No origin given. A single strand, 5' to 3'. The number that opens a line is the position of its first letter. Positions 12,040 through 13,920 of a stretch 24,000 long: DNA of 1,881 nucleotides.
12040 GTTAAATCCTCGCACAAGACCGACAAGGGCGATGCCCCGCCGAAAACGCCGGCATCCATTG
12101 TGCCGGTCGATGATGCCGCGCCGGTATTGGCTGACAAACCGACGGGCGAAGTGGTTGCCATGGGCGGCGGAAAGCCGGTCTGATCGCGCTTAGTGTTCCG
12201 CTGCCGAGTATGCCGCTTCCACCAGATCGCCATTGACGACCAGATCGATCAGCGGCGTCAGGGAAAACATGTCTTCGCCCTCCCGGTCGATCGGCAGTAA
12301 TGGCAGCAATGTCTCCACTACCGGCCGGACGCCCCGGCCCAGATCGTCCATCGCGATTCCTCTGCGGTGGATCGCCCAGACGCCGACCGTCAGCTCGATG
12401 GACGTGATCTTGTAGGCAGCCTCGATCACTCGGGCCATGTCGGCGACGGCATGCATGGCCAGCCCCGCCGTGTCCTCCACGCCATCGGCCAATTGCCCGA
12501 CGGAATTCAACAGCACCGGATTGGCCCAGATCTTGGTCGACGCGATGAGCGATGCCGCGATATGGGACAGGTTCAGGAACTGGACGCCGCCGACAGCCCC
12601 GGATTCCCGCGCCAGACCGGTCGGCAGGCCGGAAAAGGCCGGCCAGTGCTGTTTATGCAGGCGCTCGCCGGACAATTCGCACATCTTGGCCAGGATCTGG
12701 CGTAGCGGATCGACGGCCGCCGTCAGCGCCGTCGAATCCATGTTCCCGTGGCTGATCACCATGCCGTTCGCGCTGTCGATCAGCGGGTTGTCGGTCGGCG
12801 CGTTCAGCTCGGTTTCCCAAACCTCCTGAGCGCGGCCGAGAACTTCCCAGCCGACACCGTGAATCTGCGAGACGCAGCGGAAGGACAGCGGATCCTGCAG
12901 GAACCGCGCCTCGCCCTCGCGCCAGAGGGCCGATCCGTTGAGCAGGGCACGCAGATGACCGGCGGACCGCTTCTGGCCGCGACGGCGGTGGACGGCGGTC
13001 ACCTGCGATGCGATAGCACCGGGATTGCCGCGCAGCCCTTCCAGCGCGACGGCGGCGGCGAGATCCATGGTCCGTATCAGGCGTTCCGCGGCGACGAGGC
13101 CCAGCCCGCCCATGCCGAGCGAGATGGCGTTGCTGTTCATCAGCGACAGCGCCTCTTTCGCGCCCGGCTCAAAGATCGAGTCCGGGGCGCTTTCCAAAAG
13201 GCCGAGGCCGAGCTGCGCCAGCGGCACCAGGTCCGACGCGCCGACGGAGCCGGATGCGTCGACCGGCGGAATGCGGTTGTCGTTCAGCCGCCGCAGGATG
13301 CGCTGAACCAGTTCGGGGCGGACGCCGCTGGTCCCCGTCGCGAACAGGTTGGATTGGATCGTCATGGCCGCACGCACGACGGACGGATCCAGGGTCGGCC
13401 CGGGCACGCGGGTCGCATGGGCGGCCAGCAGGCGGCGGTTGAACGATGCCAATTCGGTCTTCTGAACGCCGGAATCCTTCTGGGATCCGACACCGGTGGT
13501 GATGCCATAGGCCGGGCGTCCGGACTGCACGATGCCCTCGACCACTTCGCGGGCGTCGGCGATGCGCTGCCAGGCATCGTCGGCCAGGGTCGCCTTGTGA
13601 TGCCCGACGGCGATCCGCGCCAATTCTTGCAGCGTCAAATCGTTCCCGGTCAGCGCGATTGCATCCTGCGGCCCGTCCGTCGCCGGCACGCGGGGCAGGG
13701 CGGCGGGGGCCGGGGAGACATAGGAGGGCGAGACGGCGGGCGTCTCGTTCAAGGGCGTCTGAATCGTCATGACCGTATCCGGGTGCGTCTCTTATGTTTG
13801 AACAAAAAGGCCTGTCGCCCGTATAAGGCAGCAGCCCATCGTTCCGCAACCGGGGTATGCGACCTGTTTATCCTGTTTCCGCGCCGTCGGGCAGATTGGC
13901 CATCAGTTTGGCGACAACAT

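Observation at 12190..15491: R-body (reb) locus: three RebB-family paralogs with two uncharacterised helical ORFs and a MIO-defective ammonia-lyase homolog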

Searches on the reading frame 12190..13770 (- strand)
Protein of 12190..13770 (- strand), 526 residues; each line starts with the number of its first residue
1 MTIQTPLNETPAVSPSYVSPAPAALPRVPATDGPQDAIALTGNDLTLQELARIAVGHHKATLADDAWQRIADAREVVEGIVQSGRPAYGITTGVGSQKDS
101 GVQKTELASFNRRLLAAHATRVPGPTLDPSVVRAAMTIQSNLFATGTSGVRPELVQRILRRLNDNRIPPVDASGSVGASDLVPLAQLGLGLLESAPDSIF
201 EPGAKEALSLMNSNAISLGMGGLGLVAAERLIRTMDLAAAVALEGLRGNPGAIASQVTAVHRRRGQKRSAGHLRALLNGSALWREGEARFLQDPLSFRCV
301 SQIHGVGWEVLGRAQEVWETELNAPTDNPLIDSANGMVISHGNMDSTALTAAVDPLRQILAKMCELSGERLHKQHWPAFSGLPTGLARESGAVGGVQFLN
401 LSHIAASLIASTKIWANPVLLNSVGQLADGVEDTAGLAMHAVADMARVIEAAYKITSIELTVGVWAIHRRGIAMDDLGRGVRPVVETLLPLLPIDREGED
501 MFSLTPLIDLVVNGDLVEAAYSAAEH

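Call 3: search_protein_families(library=pfam, proteins=[window:12190-13770:-], max_evalue=0.1)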
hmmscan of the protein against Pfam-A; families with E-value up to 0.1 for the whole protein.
window:12190-13770:- (526 aa): 1 family
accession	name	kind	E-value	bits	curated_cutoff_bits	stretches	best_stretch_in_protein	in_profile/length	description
PF00221.24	Lyase_aromatic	-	5.2e-100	335.8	27.3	1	45-471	1-448/466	Aromatic amino acid lyase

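Call 4: search_protein_families(library=ncbifam, proteins=[window:12190-13770:-], max_evalue=0.1)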
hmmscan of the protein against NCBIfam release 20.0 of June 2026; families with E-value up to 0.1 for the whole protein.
window:12190-13770:- (526 aa): 8 families
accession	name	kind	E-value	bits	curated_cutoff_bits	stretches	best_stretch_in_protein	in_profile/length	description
NF006871.0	PRK09367.1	subfamily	1.8e-79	267.8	524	1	37-471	3-453/505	histidine ammonia-lyase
TIGR01225.1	hutH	equivalog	3.9e-78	263.1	539.15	2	204-472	185-451/506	histidine ammonia-lyase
TIGR04475.1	Phe_D_beta_mut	equivalog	1.3e-42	146.2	800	1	42-490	7-487/510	phenylalanine aminomutase (D-beta-phenylalanine forming)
NF041222.1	BagA_FevW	exception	9e-40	136.7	1000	1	42-522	5-525/529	bagremycin/ferroverdin biosynthesis tyrosine ammonia-lyase BagA/FevW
TIGR03832.1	Tyr_2_3_mutase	equivalog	1.4e-39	136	501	2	41-191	2-152/507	tyrosine 2,3-aminomutase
NF053541.1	FlxA_rubin_TAL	equivalog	2.4e-36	125.2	700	1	46-470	2-455/498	flexirubin biosynthesis tyrosine ammonia-lyase FlxA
TIGR01226.1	phe_am_lyase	equivalog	8.1e-36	123.6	519.15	2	34-187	29-188/680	phenylalanine ammonia-lyase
TIGR04473.1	taxol_Phe_23mut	exception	1.2e-15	56.9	1250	2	51-203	41-200/687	phenylalanine aminomutase (L-beta-phenylalanine forming)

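Call 8: find_homologous_proteins(query=window:12190-13770:-, max_evalue=1e-20)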
Query window:12190-13770:- (526 aa): 1440 proteins with E <= 1e-20 among 8000 candidates; the best 120 are listed.
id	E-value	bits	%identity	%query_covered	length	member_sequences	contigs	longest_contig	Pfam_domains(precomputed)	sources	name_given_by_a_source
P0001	0.0e+0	1127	98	100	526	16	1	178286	PF00221.25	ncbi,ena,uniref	ncbi:aromatic amino acid ammonia-lyase [Pacificispira sp.]|uniref:aromatic amino acid ammonia-lyase 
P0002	0.0e+0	1023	89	99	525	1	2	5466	PF00221.25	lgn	-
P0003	2.1e-256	869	79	97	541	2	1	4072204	PF00221.25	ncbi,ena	-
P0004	1.6e-254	863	78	98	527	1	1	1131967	PF00221.25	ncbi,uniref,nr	ncbi:aromatic amino acid lyase [Rhodospirillaceae bacterium KN72]|uniref:Aromatic amino acid lyase n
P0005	6.8e-225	766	72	97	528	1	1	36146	PF00221.25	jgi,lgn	jgi:histidine ammonia-lyase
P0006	3.8e-218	743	69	98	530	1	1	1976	PF00221.25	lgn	-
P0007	3.0e-186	638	62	93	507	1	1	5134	PF00221.25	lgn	-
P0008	3.8e-182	625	62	93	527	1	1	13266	PF00221.25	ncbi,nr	ncbi:MAG: aromatic amino acid lyase [Deltaproteobacteria bacterium]|nr:aromatic amino acid lyase [De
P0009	1.3e-178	613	60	94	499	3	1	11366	PF00221.25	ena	-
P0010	1.4e-178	613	59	94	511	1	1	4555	PF00221.25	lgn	-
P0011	1.4e-176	606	58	94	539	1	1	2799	PF00221.25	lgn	-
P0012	1.7e-175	603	59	91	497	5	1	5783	PF00221.25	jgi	jgi:histidine ammonia-lyase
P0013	9.7e-175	600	58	91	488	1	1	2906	PF00221.25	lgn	-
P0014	1.0e-173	597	59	92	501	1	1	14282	PF00221.25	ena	-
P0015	2.6e-173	595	55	95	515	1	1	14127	PF00221.25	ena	-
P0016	1.0e-172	593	58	91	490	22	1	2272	PF00221.25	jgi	jgi:histidine ammonia-lyase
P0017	1.5e-172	593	58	92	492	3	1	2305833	PF00221.25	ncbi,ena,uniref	ncbi:aromatic amino acid lyase [Kiloniella sp.]|uniref:aromatic amino acid lyase n=1 Tax=Kiloniella 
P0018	1.1e-171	590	60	93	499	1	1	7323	PF00221.25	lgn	-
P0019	2.2e-171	589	58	92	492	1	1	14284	PF00221.25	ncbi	-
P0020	2.4e-171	589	56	92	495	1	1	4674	PF00221.25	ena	-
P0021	6.3e-171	588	57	91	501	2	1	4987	PF00221.25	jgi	-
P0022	6.8e-171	587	58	91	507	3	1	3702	PF00221.25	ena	-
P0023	9.2e-171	587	58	91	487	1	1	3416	PF00221.25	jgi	jgi:histidine ammonia-lyase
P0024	1.2e-170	587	59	91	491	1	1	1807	PF00221.25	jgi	jgi:histidine ammonia-lyase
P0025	1.4e-170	586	58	93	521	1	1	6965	PF00221.25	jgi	jgi:histidine ammonia-lyase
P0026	5.1e-170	585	58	91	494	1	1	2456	PF00221.25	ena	-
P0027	6.0e-170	584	58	91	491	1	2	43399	PF00221.25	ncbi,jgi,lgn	ncbi:MAG: histidine ammonia-lyase [Parasphingorhabdus sp.]|jgi:histidine ammonia-lyase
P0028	3.5e-169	582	57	91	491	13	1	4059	PF00221.25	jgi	-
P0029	1.1e-168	580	60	93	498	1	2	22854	PF00221.25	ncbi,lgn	-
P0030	7.6e-168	577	57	91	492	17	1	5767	PF00221.25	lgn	-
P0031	1.2e-167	577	56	93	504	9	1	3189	PF00221.25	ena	-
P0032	1.3e-167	577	59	87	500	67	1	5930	PF00221.25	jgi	jgi:histidine ammonia-lyase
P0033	6.8e-167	574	56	91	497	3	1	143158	PF00221.25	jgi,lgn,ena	-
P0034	2.0e-166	573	57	93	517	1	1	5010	PF00221.25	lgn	-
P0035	3.6e-166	572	59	87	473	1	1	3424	PF00221.25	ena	-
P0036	4.9e-166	571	56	93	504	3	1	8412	PF00221.25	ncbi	ncbi:MAG: aromatic amino acid lyase [Parvibaculaceae bacterium]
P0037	1.5e-165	570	57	93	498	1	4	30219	PF00221.25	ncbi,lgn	ncbi:MAG: aromatic amino acid lyase [Alphaproteobacteria bacterium]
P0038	2.8e-165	569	56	93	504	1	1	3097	PF00221.25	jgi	jgi:histidine ammonia-lyase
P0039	3.4e-165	569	56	93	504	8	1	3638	PF00221.25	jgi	jgi:histidine ammonia-lyase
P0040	5.3e-165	568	55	93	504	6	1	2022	PF00221.25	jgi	jgi:histidine ammonia-lyase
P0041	5.1e-164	565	56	93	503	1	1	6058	PF00221.25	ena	-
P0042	1.6e-163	563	55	93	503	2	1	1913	PF00221.25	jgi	-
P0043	2.4e-163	563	56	93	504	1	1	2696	PF00221.25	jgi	jgi:histidine ammonia-lyase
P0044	3.2e-163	562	56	93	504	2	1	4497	PF00221.25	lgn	-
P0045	4.5e-163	562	55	93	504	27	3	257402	PF00221.25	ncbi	-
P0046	9.1e-163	561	56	91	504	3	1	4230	PF00221.25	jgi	jgi:histidine ammonia-lyase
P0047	2.4e-162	559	56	93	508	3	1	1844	PF00221.25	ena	-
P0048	3.5e-162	559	54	93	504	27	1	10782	PF00221.25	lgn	-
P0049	9.2e-162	557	55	93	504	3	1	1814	PF00221.25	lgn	-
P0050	1.1e-161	557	54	93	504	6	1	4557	PF00221.25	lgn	-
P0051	1.6e-161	557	56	93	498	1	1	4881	PF00221.25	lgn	-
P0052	3.7e-161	555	57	93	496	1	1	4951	PF00221.25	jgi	jgi:histidine ammonia-lyase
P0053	1.3e-160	554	56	93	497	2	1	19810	PF00221.25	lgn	-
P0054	1.4e-160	553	56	91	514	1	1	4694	PF00221.25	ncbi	-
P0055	4.0e-160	552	54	93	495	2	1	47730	PF00221.25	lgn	-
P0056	4.8e-160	552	55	92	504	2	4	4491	PF00221.25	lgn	-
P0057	2.5e-159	549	54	92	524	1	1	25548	PF00221.25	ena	-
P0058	2.4e-158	546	56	94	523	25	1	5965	PF00221.25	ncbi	-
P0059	7.5e-154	531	55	89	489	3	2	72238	PF00221.25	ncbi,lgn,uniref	ncbi:aromatic amino acid lyase [Pacificibacter sp.]|uniref:aromatic amino acid lyase n=1 Tax=Pacific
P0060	1.1e-153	531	58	85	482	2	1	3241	PF00221.25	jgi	jgi:histidine ammonia-lyase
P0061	8.0e-153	528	55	90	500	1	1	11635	PF00221.25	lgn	-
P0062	8.8e-151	521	54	89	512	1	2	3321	PF00221.25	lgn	-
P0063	7.5e-150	518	54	90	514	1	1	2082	PF00221.25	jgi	jgi:histidine ammonia-lyase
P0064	1.1e-148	514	53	90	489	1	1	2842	PF00221.25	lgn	-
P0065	3.2e-148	513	53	90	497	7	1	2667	PF00221.25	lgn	-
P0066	5.7e-148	512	52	90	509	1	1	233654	PF00221.25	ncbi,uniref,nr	ncbi:aromatic amino acid ammonia-lyase [Cochlodiniinecator piscidefendens]|uniref:aromatic amino aci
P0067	9.0e-148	511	53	90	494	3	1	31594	PF00221.25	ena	-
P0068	1.4e-147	511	51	92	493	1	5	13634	PF00221.25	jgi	jgi:histidine ammonia-lyase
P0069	2.7e-147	510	53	86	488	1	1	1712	PF00221.25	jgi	jgi:histidine ammonia-lyase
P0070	6.7e-147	508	52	90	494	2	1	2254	PF00221.25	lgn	-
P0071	9.0e-147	508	56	87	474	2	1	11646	PF00221.25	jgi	-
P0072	1.4e-146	507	53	90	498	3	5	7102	PF00221.25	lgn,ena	-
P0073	7.1e-146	505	52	90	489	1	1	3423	PF00221.25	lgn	-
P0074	1.1e-145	504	52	90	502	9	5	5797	PF00221.25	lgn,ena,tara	tara:strand:+ start:3893 stop:5401 length:1509 start_codon:yes stop_codon:yes gene_type:complete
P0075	1.6e-145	504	53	91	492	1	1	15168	PF00221.25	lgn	-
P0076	3.8e-145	503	54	90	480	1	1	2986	PF00221.25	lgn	-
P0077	5.1e-145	502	54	89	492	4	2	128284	PF00221.25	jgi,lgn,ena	jgi:histidine ammonia-lyase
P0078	9.7e-145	501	52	90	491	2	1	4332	PF00221.25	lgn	-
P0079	1.7e-144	500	54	90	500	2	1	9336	PF00221.25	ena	-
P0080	1.2e-143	498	53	90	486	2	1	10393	PF00221.25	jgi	-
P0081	1.3e-143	497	50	91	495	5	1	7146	PF00221.25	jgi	jgi:histidine ammonia-lyase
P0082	2.3e-143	497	50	95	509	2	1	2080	PF00221.25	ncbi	-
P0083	5.5e-143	495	52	90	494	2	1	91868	PF00221.25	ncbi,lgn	-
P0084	5.7e-143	495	51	90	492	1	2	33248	PF00221.25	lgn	-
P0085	8.6e-143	495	50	90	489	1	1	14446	PF00221.25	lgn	-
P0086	1.5e-142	494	51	90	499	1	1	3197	PF00221.25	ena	-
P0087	1.9e-142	494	53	89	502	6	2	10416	PF00221.25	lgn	-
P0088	2.3e-142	493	51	90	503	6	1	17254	PF00221.25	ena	-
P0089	3.6e-142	493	50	90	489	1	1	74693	PF00221.25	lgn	-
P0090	3.9e-142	493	51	91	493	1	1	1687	PF00221.25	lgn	-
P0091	5.1e-142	492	50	90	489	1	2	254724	PF00221.25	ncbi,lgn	-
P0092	5.6e-142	492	52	90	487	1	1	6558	PF00221.25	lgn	-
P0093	6.5e-142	492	50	91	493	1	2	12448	PF00221.25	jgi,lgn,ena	-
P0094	2.3e-141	490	60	75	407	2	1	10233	PF00221.25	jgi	jgi:histidine ammonia-lyase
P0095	3.1e-141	490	53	90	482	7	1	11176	PF00221.25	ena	-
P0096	3.4e-141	489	51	90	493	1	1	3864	PF00221.25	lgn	-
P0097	7.5e-141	488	50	90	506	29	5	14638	PF00221.25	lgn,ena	-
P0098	2.1e-140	487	51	91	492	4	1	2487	PF00221.25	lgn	-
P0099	5.2e-140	486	49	93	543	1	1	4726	PF00221.25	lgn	-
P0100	7.8e-140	485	49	90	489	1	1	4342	PF00221.25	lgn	-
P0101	8.3e-140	485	50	89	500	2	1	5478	PF00221.25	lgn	-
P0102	9.7e-140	485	50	91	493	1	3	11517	PF00221.25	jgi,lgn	-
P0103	1.2e-139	484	53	89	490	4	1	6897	PF00221.25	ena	-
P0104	1.8e-139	484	62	73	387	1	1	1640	PF00221.25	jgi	jgi:histidine ammonia-lyase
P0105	2.1e-139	484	50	90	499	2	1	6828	PF00221.25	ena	-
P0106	3.3e-139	483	49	90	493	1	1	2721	PF00221.25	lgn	-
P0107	5.3e-139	482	49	91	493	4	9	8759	PF00221.25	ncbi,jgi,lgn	ncbi:MAG: histidine ammonia-lyase [Candidatus Azotimanducaceae bacterium]|jgi:histidine ammonia-lyas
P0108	5.3e-139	482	53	90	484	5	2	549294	PF00221.25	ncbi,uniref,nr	ncbi:aromatic amino acid lyase [Azospirillum sp. RWY-5-1]|uniref:Aromatic amino acid lyase n=1 Tax=A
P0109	5.4e-139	482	50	91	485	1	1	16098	PF00221.25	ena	-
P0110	8.3e-139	482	51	90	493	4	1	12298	PF00221.25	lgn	-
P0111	9.0e-139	481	49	90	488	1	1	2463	PF00221.25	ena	-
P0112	9.9e-139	481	50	90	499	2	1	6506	PF00221.25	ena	-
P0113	1.7e-138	481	52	90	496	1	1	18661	PF00221.25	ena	-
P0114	2.8e-138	480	54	84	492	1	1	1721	PF00221.25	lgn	-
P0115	4.7e-138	479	52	90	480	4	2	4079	PF00221.25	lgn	-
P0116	6.0e-138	479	49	91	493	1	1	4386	PF00221.25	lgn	-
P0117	7.8e-138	478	50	90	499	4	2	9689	PF00221.25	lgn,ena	-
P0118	1.1e-137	478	54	85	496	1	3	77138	PF00221.25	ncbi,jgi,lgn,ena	jgi:histidine ammonia-lyase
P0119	1.9e-137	477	49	90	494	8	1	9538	PF00221.25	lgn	-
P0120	1.9e-137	477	47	93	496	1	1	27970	PF00221.25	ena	-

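Call 12: find_encoding_contigs(protein=P0003, flank=8000, max_places=3)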
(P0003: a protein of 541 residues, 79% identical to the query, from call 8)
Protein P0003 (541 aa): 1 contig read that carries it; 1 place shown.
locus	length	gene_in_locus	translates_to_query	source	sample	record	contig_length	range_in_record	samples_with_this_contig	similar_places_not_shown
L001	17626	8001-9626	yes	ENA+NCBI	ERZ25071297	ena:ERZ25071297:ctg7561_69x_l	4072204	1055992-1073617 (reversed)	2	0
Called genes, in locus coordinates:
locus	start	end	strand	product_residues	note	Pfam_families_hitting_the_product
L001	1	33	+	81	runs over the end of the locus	-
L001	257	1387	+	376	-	PF01571:GCV_T, PF08669:GCV_T_C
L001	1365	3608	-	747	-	PF06808:DctM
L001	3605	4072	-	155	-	PF08905:DUF1850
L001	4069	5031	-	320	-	PF16868:NMT1_3, PF09084:NMT1 (weak)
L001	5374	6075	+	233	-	PF00392:GntR, PF07702:UTRA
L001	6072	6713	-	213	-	PF03352:Adenine_glyco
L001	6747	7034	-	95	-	PF03795:YCII (weak)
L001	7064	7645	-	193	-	PF00440:TetR_N, PF21993:TetR_C_13_2 (weak)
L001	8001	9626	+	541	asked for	PF00221:Lyase_aromatic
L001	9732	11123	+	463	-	PF00392:GntR, PF13545:HTH_Crp_2 (faint), PF00155:Aminotran_1_2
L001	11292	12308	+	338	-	PF03480:DctP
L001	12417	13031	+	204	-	PF04290:DctQ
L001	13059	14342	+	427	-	PF06808:DctM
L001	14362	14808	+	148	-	PF00582:Usp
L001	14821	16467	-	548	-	PF00732:GMC_oxred_N, PF00890:FAD_binding_2 (faint), PF05199:GMC_oxred_C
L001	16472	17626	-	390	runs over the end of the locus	PF00355:Rieske, PF00848:Ring_hydroxyl_A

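Call 13: find_encoding_contigs(protein=P0004, flank=8000, max_places=3)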
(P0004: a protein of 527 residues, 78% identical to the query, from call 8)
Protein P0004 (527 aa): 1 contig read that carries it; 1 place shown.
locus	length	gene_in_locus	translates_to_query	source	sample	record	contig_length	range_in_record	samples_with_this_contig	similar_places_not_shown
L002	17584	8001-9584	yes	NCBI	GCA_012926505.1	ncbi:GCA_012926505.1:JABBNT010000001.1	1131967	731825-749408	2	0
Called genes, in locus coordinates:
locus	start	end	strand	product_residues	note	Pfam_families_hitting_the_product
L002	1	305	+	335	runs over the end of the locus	PF00291:PALP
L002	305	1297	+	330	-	PF02423:OCD_Mu_crystall, PF01488:Shikimate_DH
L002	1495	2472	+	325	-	PF13241:NAD_binding_7, PF14824:Sirohm_synth_M (faint), PF10414:CysG_dimeriser, PF00590:TP_methylase (weak)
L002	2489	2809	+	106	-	PF11011:DUF2849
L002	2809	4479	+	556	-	PF03460:NIR_SIR_ferr, PF01077:NIR_SIR, PF03460:NIR_SIR_ferr, PF01077:NIR_SIR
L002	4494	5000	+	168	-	PF06073:DUF934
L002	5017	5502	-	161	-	-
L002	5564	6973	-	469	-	PF17408:MCD_N, PF05292:MCD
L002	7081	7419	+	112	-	PF07372:DUF1491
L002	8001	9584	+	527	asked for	PF00221:Lyase_aromatic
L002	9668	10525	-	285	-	PF00561:Abhydrolase_1, PF12146:Hydrolase_4, PF12697:Abhydrolase_6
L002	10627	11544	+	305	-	PF00126:HTH_1, PF03466:LysR_substrate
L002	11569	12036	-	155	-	PF04519:Bactofilin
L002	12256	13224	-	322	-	PF00890:FAD_binding_2 (faint), PF01266:DAO (faint), PF07992:Pyr_redox_2, PF12831:FAD_oxidored (faint), PF13738:Pyr_redox_3, PF00070:Pyr_redox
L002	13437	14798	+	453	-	-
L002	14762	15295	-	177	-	PF00186:DHFR_1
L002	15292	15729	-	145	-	PF04993:TfoX_N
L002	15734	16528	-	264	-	PF00303:Thymidylat_synt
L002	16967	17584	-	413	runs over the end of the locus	PF07690:MFS_1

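Call 14: find_encoding_contigs(protein=P0001, flank=10000, max_places=3)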
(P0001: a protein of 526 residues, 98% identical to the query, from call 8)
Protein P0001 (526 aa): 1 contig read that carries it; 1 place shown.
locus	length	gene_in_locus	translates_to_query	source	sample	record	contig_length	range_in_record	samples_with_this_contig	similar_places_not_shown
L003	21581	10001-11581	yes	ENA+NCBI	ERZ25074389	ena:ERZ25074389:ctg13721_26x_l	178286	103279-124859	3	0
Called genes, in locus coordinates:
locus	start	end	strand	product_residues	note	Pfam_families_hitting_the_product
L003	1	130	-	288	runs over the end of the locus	PF02558:ApbA (weak), PF02826:2-Hacid_dh_C (faint), PF03446:NAD_binding_2, PF03807:F420_oxidored, PF21761:RedAm-like_C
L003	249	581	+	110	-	PF01638:HxlR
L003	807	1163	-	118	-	PF00376:MerR, PF13411:MerR_1, PF09278:MerR-DNA-bind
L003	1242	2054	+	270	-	PF01063:Aminotran_4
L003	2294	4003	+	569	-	PF17201:Cache_3-Cache_2, PF17202:sCache_3_3, PF17203:sCache_3_2, PF00672:HAMP, PF00015:MCPsignal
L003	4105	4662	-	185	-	PF07310:PAS_5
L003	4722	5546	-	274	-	PF12146:Hydrolase_4 (weak)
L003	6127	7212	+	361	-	PF01965:DJ-1_PfpI, PF12833:HTH_18, PF00165:HTH_AraC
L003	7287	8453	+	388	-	PF00108:Thiolase_N, PF02803:Thiolase_C, PF22691:Thiolase_C_1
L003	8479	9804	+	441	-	-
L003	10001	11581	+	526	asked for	PF00221:Lyase_aromatic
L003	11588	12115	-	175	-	PF04519:Bactofilin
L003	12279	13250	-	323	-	PF00890:FAD_binding_2 (faint), PF01134:GIDA (faint), PF01266:DAO (faint), PF01946:Thi4 (faint), PF03486:HI0933_like (faint), PF07992:Pyr_redox_2, PF13738:Pyr_redox_3, PF00070:Pyr_redox, +1 more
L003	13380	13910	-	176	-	PF00186:DHFR_1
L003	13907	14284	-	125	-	PF04993:TfoX_N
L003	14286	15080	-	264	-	PF00303:Thymidylat_synt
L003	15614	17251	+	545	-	PF00989:PAS (weak), PF13188:PAS_8, PF13426:PAS_9, PF00512:HisKA, PF02518:HATPase_c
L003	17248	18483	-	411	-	PF07690:MFS_1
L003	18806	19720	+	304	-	PF00528:BPD_transp_1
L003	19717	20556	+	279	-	PF00528:BPD_transp_1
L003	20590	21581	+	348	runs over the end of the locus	PF01547:SBP_bac_1, PF13416:SBP_bac_8, PF13531:SBP_bac_11, PF13343:SBP_bac_6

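Call 15: find_encoding_contigs(protein=P0002, flank=10000, max_places=3)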
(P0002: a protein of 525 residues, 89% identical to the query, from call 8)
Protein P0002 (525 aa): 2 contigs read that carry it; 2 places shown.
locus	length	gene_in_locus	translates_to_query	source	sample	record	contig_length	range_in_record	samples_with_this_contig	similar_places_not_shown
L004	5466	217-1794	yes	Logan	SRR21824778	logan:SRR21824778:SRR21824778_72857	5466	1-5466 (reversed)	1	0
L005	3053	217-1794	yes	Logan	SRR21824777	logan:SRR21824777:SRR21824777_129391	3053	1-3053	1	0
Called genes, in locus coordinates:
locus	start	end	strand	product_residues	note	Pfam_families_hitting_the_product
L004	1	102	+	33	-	?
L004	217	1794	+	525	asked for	PF00221:Lyase_aromatic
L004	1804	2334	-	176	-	PF04519:Bactofilin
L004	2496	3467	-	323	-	PF00890:FAD_binding_2 (faint), PF01134:GIDA (faint), PF01266:DAO (faint), PF01946:Thi4 (faint), PF03486:HI0933_like (faint), PF07992:Pyr_redox_2, PF13738:Pyr_redox_3, PF00070:Pyr_redox, +1 more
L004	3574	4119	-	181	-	PF00186:DHFR_1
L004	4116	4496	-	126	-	PF04993:TfoX_N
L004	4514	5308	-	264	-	PF00303:Thymidylat_synt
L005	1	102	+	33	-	?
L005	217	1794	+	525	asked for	PF00221:Lyase_aromatic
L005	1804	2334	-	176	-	PF04519:Bactofilin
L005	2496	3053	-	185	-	?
